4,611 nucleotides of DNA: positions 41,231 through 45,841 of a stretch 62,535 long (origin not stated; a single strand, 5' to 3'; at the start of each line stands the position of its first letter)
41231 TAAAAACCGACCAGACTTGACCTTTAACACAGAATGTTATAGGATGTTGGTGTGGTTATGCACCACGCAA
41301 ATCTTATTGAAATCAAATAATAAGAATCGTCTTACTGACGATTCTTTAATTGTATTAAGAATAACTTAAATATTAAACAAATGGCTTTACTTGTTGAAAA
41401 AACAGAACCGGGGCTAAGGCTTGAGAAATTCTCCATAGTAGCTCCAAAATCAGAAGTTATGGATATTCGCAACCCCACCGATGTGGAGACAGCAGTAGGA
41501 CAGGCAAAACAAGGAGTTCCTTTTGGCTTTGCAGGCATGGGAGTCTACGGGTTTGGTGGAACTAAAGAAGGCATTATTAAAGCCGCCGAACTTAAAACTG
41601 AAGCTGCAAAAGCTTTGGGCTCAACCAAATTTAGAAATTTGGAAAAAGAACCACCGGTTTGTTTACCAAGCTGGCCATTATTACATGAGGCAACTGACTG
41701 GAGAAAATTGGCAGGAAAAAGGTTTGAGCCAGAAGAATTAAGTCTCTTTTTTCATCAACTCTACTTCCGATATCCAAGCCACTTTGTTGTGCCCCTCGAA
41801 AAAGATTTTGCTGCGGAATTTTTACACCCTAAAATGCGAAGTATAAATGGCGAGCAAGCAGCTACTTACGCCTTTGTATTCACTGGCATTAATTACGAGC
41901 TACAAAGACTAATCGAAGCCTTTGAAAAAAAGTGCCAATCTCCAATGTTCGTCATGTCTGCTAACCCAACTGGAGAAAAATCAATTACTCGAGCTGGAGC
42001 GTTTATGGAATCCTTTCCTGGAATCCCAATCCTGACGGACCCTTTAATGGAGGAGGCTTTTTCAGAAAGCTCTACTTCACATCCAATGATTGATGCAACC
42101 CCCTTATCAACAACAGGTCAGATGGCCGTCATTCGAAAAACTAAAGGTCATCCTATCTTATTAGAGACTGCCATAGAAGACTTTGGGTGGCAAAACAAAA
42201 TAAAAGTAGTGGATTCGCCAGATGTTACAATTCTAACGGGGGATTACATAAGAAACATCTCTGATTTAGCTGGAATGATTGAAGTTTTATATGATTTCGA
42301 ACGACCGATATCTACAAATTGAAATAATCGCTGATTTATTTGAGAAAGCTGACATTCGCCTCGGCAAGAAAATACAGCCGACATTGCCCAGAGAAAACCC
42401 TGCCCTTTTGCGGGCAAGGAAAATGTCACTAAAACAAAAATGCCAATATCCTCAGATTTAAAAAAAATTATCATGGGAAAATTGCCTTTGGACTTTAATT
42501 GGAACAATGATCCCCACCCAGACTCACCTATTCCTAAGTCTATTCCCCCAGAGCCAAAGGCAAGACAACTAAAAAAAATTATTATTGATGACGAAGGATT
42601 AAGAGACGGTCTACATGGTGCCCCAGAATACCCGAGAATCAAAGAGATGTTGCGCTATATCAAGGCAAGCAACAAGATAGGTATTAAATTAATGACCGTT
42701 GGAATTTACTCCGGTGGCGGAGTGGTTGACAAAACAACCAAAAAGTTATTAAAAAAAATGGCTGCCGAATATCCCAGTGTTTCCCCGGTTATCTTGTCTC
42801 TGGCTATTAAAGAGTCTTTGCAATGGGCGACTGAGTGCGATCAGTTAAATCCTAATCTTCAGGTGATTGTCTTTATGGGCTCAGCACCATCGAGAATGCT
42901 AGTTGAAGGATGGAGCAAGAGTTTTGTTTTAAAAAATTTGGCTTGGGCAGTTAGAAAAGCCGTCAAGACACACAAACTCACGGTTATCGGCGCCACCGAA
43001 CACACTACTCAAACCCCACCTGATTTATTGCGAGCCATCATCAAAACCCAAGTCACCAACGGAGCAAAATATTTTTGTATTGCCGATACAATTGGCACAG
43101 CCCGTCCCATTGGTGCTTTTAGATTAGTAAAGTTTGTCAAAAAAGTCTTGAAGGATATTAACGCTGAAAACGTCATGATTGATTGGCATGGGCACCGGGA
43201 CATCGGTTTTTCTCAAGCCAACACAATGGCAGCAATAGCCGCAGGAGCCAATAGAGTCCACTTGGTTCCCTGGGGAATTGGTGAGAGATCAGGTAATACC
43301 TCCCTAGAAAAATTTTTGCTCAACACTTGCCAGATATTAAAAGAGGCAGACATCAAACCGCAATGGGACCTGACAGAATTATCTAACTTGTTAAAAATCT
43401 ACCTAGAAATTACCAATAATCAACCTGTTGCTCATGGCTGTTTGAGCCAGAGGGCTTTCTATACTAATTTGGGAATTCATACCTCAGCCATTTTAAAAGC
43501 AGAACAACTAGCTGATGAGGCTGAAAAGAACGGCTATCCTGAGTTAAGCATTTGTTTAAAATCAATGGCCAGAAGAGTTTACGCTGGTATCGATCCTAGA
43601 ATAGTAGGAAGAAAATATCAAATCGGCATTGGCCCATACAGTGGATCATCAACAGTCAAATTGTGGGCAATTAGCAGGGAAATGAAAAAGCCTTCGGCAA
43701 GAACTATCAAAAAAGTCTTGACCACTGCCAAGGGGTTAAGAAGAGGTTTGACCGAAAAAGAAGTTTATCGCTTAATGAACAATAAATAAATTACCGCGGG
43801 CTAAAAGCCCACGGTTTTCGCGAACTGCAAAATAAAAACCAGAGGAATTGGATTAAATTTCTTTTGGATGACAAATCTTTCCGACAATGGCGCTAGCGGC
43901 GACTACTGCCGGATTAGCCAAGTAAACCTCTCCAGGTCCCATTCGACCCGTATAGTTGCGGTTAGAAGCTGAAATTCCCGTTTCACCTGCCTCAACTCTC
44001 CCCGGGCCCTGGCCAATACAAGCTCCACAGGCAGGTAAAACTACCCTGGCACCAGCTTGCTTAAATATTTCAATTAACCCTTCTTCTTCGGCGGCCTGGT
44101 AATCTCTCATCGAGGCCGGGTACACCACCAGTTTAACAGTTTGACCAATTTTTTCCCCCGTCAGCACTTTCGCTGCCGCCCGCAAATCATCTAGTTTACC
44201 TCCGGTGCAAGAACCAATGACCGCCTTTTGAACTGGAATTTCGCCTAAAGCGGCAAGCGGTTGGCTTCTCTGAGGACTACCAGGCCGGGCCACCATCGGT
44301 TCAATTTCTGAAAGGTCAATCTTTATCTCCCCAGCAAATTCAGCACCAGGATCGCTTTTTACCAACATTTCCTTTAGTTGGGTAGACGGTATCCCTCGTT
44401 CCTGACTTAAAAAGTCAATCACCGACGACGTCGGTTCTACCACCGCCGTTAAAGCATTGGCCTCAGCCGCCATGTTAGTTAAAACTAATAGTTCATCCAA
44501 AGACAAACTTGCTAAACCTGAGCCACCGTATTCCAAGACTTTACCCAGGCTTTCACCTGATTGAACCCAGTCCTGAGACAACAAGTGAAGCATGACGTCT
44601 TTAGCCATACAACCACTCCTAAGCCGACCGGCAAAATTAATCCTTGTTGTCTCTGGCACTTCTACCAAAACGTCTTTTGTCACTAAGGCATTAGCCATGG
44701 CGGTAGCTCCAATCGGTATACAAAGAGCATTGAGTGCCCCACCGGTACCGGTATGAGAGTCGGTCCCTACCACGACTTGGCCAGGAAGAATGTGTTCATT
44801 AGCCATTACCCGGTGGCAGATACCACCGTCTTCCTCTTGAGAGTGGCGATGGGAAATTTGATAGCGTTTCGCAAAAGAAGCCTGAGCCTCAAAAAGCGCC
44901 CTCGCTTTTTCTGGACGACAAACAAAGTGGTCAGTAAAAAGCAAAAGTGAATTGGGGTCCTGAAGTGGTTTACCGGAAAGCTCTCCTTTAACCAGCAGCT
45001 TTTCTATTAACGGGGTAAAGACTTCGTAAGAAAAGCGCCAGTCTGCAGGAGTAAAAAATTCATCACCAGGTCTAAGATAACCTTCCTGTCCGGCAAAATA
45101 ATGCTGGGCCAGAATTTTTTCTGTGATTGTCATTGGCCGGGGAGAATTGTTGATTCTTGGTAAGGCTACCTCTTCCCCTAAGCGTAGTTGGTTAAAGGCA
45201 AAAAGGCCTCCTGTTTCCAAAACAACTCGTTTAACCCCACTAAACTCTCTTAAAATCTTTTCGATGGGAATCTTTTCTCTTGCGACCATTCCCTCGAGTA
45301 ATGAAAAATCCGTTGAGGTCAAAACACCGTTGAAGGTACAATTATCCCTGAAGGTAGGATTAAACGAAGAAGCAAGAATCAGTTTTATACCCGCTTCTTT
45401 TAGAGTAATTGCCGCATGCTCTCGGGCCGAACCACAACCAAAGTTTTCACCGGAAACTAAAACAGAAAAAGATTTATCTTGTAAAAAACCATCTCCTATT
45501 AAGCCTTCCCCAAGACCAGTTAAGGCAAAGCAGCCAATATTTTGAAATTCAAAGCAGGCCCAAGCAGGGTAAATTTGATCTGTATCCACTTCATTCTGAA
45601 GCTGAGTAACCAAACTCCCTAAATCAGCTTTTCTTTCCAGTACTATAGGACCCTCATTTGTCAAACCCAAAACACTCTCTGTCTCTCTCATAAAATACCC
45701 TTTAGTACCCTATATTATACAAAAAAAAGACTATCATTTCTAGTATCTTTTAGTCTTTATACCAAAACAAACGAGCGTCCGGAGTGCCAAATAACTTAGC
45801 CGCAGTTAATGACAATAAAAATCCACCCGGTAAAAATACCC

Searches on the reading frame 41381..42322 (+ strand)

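Call 29: search_protein_families(library=pfam, proteins=[window:41381-42322:+], max_evalue=0.01)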
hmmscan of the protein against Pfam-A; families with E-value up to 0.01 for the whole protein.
window:41381-42322:+ (313 aa): 1 family
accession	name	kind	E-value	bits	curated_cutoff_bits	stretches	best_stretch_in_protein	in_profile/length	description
PF18529.7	MIX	-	0.0092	16.1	27.4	0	95-140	29-72/152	Mitochondrial membrane-anchored proteins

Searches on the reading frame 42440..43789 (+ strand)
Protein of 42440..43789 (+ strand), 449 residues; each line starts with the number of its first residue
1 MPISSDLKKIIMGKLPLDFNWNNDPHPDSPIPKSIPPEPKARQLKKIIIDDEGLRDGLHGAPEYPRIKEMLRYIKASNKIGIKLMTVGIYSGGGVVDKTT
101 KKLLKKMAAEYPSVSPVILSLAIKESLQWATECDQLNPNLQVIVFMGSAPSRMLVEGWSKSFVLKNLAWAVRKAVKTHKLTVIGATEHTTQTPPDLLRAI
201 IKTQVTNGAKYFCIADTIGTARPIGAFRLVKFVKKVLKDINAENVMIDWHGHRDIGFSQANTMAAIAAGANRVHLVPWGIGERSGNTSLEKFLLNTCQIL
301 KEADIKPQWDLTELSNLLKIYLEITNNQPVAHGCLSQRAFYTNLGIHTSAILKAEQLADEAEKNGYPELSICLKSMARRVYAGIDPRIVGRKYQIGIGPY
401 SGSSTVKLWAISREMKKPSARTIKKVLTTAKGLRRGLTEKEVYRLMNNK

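Call 29: search_protein_families(library=pfam, proteins=[window:42440-43789:+], max_evalue=0.01)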
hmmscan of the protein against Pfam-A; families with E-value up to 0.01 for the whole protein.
window:42440-43789:+ (449 aa): 1 family
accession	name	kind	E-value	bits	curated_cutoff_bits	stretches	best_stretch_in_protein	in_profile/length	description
PF00682.25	HMGL-like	-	3.4e-31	109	29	1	47-317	2-256/260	HMGL-like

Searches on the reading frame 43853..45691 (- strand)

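Call 29: search_protein_families(library=pfam, proteins=[window:43853-45691:-], max_evalue=0.01)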
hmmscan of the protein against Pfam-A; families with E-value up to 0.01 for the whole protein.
window:43853-45691:- (612 aa): 2 families
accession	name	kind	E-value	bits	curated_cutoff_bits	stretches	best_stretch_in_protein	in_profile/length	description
PF00330.25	Aconitase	-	6.9e-84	282.9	28.7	1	265-604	85-463/463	Aconitase family (aconitate hydratase)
PF00694.25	Aconitase_C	-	5.4e-15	56.3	22.8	1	76-125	75-125/131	Aconitase C-terminal domain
